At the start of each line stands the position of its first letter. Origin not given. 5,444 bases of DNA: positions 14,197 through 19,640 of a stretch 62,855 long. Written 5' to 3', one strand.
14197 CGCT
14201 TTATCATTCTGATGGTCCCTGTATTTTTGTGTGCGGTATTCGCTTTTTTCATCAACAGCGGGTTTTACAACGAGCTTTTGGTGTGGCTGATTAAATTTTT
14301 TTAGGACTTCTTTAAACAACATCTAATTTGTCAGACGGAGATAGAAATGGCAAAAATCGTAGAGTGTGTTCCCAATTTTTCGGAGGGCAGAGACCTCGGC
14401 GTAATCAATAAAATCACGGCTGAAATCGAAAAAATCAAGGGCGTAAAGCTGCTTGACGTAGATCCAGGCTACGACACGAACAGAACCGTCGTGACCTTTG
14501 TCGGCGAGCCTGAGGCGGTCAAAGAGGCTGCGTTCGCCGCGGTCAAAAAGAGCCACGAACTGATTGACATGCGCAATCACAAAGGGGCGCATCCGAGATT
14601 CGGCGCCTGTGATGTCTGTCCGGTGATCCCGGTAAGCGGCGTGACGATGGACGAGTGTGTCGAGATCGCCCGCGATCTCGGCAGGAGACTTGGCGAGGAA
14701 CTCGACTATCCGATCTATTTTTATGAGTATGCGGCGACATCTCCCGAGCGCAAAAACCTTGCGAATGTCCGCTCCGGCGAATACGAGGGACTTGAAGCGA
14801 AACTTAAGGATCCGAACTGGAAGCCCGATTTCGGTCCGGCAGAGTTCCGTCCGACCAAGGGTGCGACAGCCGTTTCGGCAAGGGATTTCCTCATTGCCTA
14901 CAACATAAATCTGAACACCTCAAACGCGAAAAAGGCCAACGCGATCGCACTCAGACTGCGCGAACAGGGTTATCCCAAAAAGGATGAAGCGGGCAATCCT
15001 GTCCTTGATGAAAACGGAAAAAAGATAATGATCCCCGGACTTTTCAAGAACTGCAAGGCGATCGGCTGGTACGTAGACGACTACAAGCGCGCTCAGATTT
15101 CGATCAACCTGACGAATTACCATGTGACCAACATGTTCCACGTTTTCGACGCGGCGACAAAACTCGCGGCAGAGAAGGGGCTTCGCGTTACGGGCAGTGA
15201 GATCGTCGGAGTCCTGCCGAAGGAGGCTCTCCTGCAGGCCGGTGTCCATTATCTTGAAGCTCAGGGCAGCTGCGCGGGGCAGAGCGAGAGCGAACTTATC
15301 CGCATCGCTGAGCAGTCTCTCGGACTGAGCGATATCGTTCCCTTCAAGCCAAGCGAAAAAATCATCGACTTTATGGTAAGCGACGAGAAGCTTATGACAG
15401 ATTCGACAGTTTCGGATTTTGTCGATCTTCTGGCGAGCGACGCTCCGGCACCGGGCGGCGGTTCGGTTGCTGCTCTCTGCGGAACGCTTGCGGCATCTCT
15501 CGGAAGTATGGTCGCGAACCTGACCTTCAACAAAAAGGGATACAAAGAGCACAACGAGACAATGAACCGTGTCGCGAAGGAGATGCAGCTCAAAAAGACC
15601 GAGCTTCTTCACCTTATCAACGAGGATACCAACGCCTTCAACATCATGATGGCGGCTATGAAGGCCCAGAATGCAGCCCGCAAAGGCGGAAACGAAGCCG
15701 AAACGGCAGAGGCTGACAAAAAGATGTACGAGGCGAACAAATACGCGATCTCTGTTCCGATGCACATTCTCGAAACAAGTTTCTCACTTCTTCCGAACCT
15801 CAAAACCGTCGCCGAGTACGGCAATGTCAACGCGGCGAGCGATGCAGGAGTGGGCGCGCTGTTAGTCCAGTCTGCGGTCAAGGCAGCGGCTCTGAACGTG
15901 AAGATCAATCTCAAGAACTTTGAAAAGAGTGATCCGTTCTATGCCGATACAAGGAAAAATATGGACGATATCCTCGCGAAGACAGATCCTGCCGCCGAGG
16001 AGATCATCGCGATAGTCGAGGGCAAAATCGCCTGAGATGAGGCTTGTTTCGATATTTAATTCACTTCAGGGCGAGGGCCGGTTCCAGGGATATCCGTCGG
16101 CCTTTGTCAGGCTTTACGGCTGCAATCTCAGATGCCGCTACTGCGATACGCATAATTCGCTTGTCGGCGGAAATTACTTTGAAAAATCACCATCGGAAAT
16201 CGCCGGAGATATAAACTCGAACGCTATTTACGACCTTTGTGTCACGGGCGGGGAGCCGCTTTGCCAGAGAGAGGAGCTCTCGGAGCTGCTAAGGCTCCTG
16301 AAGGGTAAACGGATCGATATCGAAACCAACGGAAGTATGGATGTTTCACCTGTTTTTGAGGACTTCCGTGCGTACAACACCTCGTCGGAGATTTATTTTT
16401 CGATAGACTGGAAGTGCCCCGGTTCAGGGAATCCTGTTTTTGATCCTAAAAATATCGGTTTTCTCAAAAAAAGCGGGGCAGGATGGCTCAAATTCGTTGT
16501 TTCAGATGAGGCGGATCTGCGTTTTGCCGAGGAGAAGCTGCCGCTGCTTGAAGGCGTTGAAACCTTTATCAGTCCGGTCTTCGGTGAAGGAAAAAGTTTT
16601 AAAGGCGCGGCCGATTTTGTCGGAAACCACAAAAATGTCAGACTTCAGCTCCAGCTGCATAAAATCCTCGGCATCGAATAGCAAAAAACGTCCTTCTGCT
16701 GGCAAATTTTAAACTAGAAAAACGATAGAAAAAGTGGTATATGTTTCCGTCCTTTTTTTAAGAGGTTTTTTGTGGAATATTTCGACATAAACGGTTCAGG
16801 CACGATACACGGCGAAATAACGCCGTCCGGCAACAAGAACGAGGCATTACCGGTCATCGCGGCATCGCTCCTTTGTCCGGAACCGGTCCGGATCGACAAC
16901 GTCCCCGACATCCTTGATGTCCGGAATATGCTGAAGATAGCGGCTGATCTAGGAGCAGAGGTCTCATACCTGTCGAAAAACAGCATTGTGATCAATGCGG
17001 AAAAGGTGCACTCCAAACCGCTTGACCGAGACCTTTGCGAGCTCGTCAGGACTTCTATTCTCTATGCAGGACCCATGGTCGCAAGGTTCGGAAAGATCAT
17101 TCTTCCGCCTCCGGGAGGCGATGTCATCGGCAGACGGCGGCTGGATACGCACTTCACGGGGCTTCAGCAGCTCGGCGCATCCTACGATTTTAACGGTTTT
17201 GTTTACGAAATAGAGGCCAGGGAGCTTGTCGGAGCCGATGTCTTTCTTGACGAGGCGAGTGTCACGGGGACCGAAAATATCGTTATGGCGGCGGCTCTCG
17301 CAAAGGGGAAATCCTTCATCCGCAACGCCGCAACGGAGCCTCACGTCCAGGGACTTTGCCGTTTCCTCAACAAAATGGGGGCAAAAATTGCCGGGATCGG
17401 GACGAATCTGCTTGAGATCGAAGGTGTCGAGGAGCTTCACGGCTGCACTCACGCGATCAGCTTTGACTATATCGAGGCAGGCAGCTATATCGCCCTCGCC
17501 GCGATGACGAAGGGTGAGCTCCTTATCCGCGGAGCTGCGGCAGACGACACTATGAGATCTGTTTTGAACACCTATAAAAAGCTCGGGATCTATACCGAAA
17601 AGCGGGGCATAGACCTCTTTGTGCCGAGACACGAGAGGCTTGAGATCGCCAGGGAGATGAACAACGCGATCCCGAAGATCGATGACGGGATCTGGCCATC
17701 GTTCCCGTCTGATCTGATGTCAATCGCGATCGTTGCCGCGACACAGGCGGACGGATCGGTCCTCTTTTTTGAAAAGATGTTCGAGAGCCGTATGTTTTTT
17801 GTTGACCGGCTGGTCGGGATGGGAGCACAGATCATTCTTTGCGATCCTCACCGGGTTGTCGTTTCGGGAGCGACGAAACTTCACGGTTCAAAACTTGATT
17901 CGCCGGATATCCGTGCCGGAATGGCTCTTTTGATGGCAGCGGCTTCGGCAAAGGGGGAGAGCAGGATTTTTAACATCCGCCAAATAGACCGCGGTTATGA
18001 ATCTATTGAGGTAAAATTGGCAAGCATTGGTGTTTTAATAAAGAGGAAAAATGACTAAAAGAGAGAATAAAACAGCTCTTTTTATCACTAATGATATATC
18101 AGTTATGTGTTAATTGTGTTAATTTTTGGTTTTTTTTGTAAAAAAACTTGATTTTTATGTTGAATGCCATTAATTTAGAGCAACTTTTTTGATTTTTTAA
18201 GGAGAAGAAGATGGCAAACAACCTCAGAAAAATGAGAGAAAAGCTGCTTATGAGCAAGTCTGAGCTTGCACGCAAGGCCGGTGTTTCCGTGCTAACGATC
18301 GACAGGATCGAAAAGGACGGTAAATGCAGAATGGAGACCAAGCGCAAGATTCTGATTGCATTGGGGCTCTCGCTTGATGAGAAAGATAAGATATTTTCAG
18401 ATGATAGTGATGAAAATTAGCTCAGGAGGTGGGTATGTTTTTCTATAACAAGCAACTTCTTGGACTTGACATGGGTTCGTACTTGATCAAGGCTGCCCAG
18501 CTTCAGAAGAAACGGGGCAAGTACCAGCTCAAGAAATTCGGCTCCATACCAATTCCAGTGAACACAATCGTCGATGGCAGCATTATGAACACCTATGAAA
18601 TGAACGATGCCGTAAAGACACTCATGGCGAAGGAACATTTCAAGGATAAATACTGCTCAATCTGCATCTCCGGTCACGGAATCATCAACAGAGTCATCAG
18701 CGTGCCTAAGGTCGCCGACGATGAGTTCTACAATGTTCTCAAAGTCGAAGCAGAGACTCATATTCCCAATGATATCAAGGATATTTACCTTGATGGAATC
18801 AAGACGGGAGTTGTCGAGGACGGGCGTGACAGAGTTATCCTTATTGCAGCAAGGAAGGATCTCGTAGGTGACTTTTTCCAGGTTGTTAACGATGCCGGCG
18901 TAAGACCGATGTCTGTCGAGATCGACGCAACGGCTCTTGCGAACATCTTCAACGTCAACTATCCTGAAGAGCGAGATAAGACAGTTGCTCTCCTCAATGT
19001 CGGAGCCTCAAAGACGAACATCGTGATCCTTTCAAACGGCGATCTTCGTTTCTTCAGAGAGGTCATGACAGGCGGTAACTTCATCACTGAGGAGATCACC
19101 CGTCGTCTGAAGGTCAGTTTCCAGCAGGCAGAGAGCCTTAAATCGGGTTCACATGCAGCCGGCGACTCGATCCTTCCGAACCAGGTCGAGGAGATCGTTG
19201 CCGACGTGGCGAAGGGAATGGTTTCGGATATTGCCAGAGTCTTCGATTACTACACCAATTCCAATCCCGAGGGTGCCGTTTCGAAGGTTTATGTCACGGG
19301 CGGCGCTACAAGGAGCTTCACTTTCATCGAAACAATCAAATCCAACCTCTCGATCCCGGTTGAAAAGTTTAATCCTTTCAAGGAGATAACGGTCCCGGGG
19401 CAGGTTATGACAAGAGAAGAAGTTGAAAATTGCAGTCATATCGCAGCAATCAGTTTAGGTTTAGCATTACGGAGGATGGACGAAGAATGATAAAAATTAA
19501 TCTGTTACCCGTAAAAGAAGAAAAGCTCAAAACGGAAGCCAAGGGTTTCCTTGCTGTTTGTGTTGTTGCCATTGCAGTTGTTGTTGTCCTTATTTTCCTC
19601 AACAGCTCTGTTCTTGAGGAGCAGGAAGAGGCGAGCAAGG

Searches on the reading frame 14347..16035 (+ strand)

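Call 75: search_protein_families(library=pfam, proteins=[window:14347-16035:+], max_evalue=0.00001)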
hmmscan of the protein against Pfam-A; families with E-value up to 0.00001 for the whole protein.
window:14347-16035:+ (562 aa): 3 families
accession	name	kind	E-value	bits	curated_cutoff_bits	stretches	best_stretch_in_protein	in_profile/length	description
PF07837.17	FTCD_N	-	1.2e-75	253.5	27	1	4-179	1-176/176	Formiminotransferase domain, N-terminal subdomain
PF04961.17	FTCD_C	-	1.8e-53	181.4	24.5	1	354-529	1-169/182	Formiminotransferase-cyclodeaminase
PF02971.19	FTCD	-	9.4e-51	172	24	1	181-342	1-145/145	Formiminotransferase domain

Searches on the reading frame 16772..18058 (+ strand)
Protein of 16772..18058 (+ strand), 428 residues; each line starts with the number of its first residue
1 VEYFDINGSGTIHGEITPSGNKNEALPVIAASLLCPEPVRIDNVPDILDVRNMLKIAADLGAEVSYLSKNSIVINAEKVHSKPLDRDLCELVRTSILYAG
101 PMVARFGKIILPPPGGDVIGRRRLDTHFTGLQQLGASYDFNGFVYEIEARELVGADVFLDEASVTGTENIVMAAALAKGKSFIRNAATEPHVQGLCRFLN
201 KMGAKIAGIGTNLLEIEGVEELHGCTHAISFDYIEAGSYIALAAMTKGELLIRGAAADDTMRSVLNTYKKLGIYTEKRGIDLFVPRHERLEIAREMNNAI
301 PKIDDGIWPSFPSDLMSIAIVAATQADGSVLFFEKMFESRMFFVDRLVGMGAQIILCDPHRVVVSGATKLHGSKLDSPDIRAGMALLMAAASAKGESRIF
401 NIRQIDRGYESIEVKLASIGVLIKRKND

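Call 75: search_protein_families(library=pfam, proteins=[window:16772-18058:+], max_evalue=0.00001)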
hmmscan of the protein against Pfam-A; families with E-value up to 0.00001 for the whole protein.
window:16772-18058:+ (428 aa): 1 family
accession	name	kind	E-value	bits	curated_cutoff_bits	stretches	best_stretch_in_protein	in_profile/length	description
PF00275.25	EPSP_synthase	-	8.7e-64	216.2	22.8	1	7-416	2-417/417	EPSP synthase (3-phosphoshikimate 1-carboxyvinyltransferase)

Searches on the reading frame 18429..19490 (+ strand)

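Call 75: search_protein_families(library=pfam, proteins=[window:18429-19490:+], max_evalue=0.00001)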
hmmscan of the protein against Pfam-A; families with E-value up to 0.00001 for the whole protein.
window:18429-19490:+ (353 aa): 2 families
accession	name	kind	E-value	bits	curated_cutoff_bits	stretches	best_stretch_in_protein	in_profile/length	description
PF11104.14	PilM_2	-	8.2e-54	183.2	27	1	12-349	1-339/340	Type IV pilus assembly protein PilM;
PF14450.12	FtsA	-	7.4e-11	42.9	31.8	1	187-256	1-69/127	Cell division protein FtsA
